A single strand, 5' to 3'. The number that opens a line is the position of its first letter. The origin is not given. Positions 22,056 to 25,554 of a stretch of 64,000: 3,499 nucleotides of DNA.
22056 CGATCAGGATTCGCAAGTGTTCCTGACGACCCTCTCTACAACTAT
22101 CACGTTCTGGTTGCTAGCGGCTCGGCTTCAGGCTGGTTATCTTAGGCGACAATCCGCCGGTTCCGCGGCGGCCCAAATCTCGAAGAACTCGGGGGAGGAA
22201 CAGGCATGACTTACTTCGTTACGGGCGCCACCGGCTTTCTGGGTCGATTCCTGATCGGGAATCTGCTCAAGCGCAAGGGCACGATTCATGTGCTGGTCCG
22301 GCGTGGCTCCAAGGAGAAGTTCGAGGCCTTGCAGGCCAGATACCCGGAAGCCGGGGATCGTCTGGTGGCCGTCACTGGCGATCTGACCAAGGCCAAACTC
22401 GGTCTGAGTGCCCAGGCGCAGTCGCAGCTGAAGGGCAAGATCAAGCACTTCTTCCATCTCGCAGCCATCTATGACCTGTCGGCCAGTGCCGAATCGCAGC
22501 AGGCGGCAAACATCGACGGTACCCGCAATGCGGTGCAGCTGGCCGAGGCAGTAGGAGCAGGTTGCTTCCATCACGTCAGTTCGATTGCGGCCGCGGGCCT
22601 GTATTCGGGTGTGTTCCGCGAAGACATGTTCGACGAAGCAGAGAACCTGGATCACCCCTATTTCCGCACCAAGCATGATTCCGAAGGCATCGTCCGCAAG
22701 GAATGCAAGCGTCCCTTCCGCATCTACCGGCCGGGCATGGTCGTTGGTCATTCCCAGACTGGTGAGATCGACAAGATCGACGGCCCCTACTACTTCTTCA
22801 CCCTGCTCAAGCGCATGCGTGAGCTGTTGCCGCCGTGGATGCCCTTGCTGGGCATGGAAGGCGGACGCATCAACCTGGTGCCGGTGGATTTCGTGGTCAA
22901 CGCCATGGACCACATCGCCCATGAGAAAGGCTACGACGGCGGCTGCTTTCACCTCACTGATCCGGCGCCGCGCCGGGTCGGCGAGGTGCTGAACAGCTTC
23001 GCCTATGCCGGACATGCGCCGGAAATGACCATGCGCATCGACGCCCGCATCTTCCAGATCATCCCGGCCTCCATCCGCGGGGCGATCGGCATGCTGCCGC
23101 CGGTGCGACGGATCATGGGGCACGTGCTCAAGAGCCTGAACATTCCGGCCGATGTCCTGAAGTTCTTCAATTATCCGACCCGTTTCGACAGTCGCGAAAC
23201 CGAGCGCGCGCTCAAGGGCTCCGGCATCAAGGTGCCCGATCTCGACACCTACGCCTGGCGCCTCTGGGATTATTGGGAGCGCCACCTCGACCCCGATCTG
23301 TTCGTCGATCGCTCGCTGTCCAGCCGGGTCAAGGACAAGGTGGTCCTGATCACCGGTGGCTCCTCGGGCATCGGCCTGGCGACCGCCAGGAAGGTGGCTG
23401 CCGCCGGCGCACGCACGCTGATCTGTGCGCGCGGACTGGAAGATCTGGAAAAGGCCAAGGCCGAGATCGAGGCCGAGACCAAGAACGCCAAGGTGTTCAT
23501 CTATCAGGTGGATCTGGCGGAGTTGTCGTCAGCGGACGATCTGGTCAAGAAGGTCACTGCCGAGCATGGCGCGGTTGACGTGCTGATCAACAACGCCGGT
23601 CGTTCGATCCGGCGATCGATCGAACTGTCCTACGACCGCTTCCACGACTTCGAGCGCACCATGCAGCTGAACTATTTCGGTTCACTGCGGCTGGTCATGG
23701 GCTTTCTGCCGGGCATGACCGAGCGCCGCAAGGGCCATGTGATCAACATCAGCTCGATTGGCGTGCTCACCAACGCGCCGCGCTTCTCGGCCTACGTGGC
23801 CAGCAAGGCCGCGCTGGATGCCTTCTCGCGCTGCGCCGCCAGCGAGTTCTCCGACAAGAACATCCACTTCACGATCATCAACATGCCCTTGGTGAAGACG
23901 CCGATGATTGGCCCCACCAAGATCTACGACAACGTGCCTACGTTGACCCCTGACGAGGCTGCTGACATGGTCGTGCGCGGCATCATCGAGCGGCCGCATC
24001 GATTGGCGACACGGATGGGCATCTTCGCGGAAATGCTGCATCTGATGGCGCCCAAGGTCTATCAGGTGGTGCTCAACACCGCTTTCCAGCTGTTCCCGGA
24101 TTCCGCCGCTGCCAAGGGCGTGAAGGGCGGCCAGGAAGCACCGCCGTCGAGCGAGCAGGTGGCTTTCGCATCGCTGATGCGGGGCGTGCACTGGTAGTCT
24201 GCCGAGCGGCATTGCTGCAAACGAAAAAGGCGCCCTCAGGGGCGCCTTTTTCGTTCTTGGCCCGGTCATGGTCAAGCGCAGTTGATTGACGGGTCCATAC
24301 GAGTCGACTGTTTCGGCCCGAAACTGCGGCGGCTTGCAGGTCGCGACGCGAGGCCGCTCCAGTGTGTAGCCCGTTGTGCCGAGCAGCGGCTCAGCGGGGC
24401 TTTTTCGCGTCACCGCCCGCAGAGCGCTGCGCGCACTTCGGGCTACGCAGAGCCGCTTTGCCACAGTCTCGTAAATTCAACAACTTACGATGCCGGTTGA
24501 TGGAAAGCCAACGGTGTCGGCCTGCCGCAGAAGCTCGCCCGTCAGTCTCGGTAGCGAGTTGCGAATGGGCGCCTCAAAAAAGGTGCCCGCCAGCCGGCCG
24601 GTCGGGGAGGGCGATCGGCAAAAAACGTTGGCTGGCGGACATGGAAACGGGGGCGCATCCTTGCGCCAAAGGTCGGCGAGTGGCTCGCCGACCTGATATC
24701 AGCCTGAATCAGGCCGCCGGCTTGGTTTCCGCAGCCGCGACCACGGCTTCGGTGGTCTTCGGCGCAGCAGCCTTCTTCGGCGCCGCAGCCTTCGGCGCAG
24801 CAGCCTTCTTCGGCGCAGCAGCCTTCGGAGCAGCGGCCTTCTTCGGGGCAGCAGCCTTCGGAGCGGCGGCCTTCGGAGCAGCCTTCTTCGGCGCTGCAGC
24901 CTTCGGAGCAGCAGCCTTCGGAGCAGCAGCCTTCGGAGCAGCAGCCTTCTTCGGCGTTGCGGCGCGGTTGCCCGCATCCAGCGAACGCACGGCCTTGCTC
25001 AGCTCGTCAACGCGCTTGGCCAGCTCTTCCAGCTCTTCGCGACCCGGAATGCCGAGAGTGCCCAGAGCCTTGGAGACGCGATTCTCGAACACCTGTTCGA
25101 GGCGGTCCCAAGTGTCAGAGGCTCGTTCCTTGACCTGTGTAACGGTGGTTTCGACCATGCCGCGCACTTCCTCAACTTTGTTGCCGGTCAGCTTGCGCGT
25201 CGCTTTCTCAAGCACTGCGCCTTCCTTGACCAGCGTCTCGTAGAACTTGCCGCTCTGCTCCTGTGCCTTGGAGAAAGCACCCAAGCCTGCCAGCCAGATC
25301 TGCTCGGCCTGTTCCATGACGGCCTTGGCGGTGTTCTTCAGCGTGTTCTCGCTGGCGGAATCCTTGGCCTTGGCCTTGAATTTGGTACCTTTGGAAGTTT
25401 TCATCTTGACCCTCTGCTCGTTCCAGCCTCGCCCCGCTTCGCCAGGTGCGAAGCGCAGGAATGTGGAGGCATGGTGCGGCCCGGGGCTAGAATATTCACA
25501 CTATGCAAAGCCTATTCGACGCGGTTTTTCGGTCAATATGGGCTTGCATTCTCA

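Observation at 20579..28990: PHA-granule scaffold and regulator genes wired to wax-ester enzymes instead of a PHA synthase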

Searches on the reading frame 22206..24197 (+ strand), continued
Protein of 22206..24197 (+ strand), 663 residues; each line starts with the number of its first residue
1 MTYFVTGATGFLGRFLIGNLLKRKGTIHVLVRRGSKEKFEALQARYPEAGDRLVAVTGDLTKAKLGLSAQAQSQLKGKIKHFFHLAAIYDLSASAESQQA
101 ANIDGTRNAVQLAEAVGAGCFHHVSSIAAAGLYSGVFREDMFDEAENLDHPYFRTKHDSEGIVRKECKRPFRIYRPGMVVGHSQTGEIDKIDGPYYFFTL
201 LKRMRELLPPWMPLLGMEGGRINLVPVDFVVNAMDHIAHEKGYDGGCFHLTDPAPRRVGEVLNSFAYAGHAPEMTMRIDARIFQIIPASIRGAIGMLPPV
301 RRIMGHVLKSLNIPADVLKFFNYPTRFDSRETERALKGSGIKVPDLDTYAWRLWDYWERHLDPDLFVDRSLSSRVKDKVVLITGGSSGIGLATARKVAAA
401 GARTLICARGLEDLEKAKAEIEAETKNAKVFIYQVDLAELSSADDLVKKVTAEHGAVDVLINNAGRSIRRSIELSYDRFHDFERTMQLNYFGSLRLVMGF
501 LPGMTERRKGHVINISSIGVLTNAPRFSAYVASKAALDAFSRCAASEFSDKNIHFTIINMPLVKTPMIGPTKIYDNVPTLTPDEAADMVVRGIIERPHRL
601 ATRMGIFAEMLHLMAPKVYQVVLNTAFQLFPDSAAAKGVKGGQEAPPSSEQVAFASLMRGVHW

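Call 9: find_encoding_contigs(protein=P0001, flank=10000, max_places=3)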
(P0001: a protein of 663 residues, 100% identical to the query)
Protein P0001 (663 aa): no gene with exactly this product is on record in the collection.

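Call 10: find_encoding_contigs(protein=P0068, flank=10000, max_places=3)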
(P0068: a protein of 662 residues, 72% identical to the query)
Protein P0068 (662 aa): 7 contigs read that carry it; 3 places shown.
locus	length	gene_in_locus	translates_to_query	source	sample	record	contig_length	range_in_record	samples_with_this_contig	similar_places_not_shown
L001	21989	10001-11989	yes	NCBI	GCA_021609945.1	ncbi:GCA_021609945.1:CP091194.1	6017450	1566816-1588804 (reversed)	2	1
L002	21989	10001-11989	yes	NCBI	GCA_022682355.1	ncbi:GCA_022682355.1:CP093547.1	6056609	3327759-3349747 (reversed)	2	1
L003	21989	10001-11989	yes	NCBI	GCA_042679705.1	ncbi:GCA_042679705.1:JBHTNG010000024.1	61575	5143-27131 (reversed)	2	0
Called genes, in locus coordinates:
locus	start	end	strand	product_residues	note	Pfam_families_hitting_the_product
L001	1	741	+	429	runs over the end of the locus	PF03721:UDPG_MGDP_dh_N, PF00984:UDPG_MGDP_dh, PF03720:UDPG_MGDP_dh_C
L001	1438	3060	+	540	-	PF01645:Glu_synthase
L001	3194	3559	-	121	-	PF03960:ArsC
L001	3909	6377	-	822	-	-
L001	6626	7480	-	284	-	PF21033:RMD1-3 (weak)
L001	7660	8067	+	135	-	-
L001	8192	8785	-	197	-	PF01872:RibD_C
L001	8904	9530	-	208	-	PF00440:TetR_N, PF13972:TetR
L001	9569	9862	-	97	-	PF00887:ACBP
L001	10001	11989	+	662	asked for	PF01073:3Beta_HSD, PF01370:Epimerase, PF07993:NAD_binding_4, PF13460:NAD_binding_10 (faint), PF16363:GDP_Man_Dehyd (weak), PF00106:adh_short, PF08659:KR, PF13561:adh_short_C2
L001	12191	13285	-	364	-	PF04471:Mrr_cat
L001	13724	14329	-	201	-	PF05597:Phasin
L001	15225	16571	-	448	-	PF01734:Patatin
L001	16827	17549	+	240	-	PF26621:DUF8198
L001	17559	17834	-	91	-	PF09650:PHA_gran_rgn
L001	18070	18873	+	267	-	PF16697:Yop-YscD_cpl, PF00498:FHA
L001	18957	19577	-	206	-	PF01794:Ferric_reduct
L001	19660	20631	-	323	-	PF00174:Oxidored_molyb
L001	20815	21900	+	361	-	PF00266:Aminotran_5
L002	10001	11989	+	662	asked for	PF01073:3Beta_HSD, PF01370:Epimerase, PF07993:NAD_binding_4, PF13460:NAD_binding_10 (faint), PF16363:GDP_Man_Dehyd (weak), PF00106:adh_short, PF08659:KR, PF13561:adh_short_C2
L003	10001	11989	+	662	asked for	PF01073:3Beta_HSD, PF01370:Epimerase, PF07993:NAD_binding_4, PF13460:NAD_binding_10 (faint), PF16363:GDP_Man_Dehyd (weak), PF00106:adh_short, PF08659:KR, PF13561:adh_short_C2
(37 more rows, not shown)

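Call 25: find_related_loci(query=A1, collection=genome_contigs, flank=10000)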
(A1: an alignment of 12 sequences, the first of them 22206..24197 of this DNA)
Query A1 (663 aa) in genome_contigs; peptide patterns used: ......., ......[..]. (x = any residue, [..] = any of these).
600 stretches matched a pattern (row limit reached: there are more); 587 encode a relative of the query (tblastn E <= 1e-3); the best 80 are kept; 80 distinct loci.
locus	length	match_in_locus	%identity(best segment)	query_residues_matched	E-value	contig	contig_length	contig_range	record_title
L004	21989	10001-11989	98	1-663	0e+0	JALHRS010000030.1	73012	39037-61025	MAG: Lysobacterales bacterium isolate maxbin.218_sub c_000000002069, whole genome shotgun sequence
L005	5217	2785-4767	76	1-663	0e+0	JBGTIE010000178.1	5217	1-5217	MAG: Lysobacterales bacterium isolate JTS-RE256 k141_7394639, whole genome shotgun sequence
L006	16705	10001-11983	73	1-663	0e+0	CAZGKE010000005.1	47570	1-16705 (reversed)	MAG TPA_asm: uncultured Gammaproteobacteria bacterium isolate SRP072547_co1_403 genome assembly, contig: NODE_744_length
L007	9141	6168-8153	71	1-663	0e+0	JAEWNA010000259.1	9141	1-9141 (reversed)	MAG: Proteobacteria bacterium isolate OH_PDB_150 k127_440035, whole genome shotgun sequence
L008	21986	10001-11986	71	1-663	0e+0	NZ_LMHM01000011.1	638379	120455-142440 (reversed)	Lysobacter sp. Root690 contig_2, whole genome shotgun sequence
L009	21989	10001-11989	71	1-663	0e+0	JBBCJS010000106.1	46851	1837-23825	MAG: Chiayiivirga flava isolate MAG_CPA_43 P10A_000000001975, whole genome shotgun sequence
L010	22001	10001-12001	71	1-663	0e+0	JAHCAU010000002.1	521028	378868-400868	MAG: Lysobacter sp. isolate ACE_PRO74 PRO74_2, whole genome shotgun sequence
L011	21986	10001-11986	71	1-663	0e+0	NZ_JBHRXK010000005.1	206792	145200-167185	Lysobacter cavernae strain KCTC 42875 spades_K_25_97_5, whole genome shotgun sequence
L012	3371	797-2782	72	1-663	0e+0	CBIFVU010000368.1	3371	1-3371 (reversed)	MAG TPA_asm: uncultured Lysobacter sp. isolate ERR14720246_metabat2_9 genome assembly, contig: ERZ27336782.3035, whole g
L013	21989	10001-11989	71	1-663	0e+0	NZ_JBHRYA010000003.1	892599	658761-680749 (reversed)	Luteimonas soli strain KCTC 42441 platanus_K_25_97_3, whole genome shotgun sequence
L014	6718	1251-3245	70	1-663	0e+0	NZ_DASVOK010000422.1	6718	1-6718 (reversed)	MAG: Rudaea sp. isolate SMAG_U3151 k141_125822, whole genome shotgun sequence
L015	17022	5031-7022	71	1-663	0e+0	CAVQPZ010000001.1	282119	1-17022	MAG: uncultured Gammaproteobacteria bacterium isolate MFD09964.bin.3.283 genome assembly, contig: contig_17995, whole ge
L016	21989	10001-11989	70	1-663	0e+0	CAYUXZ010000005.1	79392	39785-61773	MAG TPA_asm: uncultured Gammaproteobacteria bacterium isolate SRP273308_co1_252 genome assembly, contig: NODE_328_length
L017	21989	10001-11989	71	1-663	0e+0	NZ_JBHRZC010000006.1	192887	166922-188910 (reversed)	Lysobacter sp. GCM10012299 strain CGMCC 1.16608 GCM70012299_15, whole genome shotgun sequence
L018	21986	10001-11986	72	1-663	0e+0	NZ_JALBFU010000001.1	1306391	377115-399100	Luteimonas aquatica strain RIB1-20 Scaffold1, whole genome shotgun sequence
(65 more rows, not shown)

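Call 66: search_solved_structures(query=window:22206-24197:+, max_evalue=1e-10)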
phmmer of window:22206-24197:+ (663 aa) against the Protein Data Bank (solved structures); distinct sequences matched with E-value up to 1e-10: 421 (the best 60 are shown).
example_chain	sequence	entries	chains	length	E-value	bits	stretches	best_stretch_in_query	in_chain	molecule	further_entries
2et6_A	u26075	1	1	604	2e-26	96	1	374-567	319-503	(3R)-hydroxyacyl-CoA dehydrogenase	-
8hjw_A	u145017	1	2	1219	1.3e-23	86.7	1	377-539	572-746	Short-chain dehydrogenase/reductase SDR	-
8x89_A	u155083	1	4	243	1.8e-23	86.2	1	375-568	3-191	3-oxoacyl-[acyl-carrier-protein] reductase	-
2jah_A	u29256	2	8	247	2.8e-23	85.6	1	373-568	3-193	CLAVULANIC ACID DEHYDROGENASE | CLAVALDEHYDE DEHYDROGENASE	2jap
3rku_A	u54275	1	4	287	7.9e-23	84.1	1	369-592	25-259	Oxidoreductase YMR226C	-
3ai1_A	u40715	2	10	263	2.4e-22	82.5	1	375-567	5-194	NADPH-sorbose reductase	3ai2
3m1a_A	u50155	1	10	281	4.4e-22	81.6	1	378-574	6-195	Putative dehydrogenase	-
4u7w_A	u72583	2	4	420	6.2e-22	81.1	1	2-270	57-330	MxaA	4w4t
3ai3_A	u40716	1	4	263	7.4e-22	80.9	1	375-567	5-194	NADPH-sorbose reductase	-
3rkr_A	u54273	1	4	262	7.9e-22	80.8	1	360-590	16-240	Short chain oxidoreductase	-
4nbu_A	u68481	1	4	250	1.7e-21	79.7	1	373-577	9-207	3-oxoacyl-(Acyl-carrier-protein) reductase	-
3ucx_A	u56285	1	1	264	1.8e-21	79.6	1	371-556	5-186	Short chain dehydrogenase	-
4fgs_A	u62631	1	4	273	2.4e-21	79.2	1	369-559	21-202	Probable dehydrogenase protein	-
3woh_A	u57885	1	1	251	3.5e-21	78.6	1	375-588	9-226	SiaM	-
3tfo_A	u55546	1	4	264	3.7e-21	78.6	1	375-576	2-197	putative 3-oxoacyl-(acyl-carrier-protein) reductase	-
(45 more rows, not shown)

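Call 71: search_protein_families(library=pfam, proteins=[L001:7660-8067:+], max_evalue=1)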
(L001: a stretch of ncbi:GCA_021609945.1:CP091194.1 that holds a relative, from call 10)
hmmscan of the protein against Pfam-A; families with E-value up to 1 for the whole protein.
L001:7660-8067:+ (135 aa): 2 families
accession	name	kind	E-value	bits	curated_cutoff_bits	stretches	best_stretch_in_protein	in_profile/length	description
PF05597.16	Phasin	-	6.9e-05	23.3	28.8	1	18-102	16-104/126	Poly(hydroxyalcanoate) granule associated protein (phasin)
PF01442.23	Apolipoprotein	-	9.8e-05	22.6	90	1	41-97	85-141/190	Apolipoprotein A1/A4/E domain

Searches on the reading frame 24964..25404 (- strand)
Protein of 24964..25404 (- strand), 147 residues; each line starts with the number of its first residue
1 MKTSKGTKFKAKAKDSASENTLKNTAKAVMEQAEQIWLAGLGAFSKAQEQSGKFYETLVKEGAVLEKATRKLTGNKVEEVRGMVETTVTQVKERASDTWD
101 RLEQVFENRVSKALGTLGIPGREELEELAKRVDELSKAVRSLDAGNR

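Call 60: find_homologous_proteins(query=window:24964-25404:-, max_evalue=0.00001)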
Query seq(147 aa) (147 aa): 2517 proteins with E <= 0.00001 among 2612 candidates; the best 120 are listed.
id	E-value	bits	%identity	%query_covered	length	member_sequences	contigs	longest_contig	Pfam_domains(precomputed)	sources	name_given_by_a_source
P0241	1.5e-81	289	97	100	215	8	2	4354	PF05597.17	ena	-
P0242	4.0e-81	287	97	100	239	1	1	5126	PF05597.17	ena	-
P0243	7.7e-77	273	93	100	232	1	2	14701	PF05597.17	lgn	-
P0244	2.3e-75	268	90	100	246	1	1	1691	PF05597.17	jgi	jgi:poly(hydroxyalkanoate) granule-associated protein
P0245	1.3e-74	266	89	100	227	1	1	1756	PF05597.17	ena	-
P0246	2.7e-74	265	88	100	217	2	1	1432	PF05597.17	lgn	-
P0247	4.1e-74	264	88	100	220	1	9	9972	PF05597.17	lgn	-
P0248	5.1e-74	264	92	90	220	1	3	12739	PF05597.17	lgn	-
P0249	6.7e-74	264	88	100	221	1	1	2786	PF05597.17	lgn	-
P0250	9.7e-74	263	88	100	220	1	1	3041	PF05597.17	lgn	-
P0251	9.7e-74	263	88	100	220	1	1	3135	PF05597.17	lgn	-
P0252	1.4e-73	263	90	90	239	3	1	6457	PF05597.17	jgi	jgi:poly(hydroxyalkanoate) granule-associated protein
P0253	2.0e-73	262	87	100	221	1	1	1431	PF05597.17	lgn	-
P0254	2.6e-73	262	86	100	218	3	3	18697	PF05597.17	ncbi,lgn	-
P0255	2.7e-73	262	86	100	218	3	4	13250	PF05597.17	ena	-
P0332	3.1e-51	190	63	98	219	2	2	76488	PF05597.17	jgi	jgi:poly(hydroxyalkanoate) granule-associated protein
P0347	1.2e-45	172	58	99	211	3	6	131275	PF05597.17,PF01442.24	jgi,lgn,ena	-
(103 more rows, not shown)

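Call 72: find_encoding_contigs(protein=P0347, flank=10000, max_places=2)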
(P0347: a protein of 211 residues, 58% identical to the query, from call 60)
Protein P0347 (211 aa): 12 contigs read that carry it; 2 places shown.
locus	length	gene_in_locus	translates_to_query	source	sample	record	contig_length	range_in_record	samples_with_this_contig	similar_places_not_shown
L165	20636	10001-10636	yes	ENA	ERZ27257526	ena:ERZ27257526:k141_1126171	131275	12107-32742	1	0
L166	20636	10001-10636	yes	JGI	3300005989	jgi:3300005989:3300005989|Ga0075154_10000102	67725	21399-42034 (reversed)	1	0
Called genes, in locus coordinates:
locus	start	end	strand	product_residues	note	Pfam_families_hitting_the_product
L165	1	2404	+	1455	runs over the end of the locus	-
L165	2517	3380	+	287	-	-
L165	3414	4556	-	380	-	PF13579:Glyco_trans_4_4 (weak), PF13439:Glyco_transf_4, PF13692:Glyco_trans_1_4, PF00534:Glycos_transf_1, PF20706:GT4-conflict (weak)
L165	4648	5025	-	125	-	PF01124:MAPEG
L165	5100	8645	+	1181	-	PF02811:PHP, PF07733:DNA_pol3_alpha, PF17657:DNA_pol3_finger, PF14579:HHH_6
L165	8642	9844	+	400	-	PF07690:MFS_1, PF00083:Sugar_tr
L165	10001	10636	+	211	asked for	PF05597:Phasin, PF01442:Apolipoprotein (faint)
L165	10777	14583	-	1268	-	PF13116:YhdP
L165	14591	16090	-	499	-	PF00575:S1 (weak), PF10150:RNase_E_G, PF20833:RNase_E_G_Thio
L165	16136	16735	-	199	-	PF02545:Maf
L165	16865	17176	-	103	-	PF05016:ParE_toxin (weak)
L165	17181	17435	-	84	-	-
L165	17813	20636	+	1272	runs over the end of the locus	-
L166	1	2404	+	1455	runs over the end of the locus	-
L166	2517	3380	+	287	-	-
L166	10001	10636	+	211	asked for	PF05597:Phasin, PF01442:Apolipoprotein (faint)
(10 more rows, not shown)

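Call 73: find_encoding_contigs(protein=P0332, flank=10000, max_places=2)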
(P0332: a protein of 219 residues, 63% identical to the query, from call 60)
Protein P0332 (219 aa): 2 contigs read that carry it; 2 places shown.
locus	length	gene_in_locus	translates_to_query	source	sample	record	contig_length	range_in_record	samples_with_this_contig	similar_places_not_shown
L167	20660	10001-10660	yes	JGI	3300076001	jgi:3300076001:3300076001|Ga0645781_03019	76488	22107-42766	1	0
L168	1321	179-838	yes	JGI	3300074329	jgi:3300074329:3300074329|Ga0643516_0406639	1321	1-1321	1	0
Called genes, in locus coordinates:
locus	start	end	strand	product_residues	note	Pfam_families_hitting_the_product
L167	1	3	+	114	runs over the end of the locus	-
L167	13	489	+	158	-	PF13302:Acetyltransf_3, PF00583:Acetyltransf_1, PF13673:Acetyltransf_10, PF13508:Acetyltransf_7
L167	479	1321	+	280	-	-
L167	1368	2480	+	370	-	PF04339:FemAB_like, PF13480:Acetyltransf_6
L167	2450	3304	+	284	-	-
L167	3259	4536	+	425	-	PF00149:Metallophos, PF12320:SbcD_C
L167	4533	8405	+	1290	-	PF02463:SMC_N (faint), PF13476:AAA_23, PF13558:SbcC_Walker_B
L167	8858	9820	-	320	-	PF05598:DUF772, PF01609:DDE_Tnp_1, PF13612:DDE_Tnp_1_3 (weak)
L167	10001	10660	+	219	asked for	PF05597:Phasin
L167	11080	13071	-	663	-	PF01073:3Beta_HSD, PF01370:Epimerase, PF07993:NAD_binding_4, PF13460:NAD_binding_10 (faint), PF16363:GDP_Man_Dehyd (weak), PF00106:adh_short, PF08659:KR, PF13561:adh_short_C2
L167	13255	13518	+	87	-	PF00887:ACBP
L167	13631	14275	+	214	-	PF00440:TetR_N, PF13972:TetR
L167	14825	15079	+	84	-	PF04014:MazE_antitoxin, PF15937:PrlF_antitoxin (weak)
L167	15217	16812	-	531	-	PF00361:Proton_antipo_M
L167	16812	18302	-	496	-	PF00662:Proton_antipo_N, PF00361:Proton_antipo_M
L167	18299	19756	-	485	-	PF10125:NADHdeh_related (weak), PF00361:Proton_antipo_M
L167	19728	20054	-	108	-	PF00420:Oxidored_q2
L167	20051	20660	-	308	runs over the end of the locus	PF13244:MbhD, PF04039:MnhB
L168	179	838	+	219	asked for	PF05597:Phasin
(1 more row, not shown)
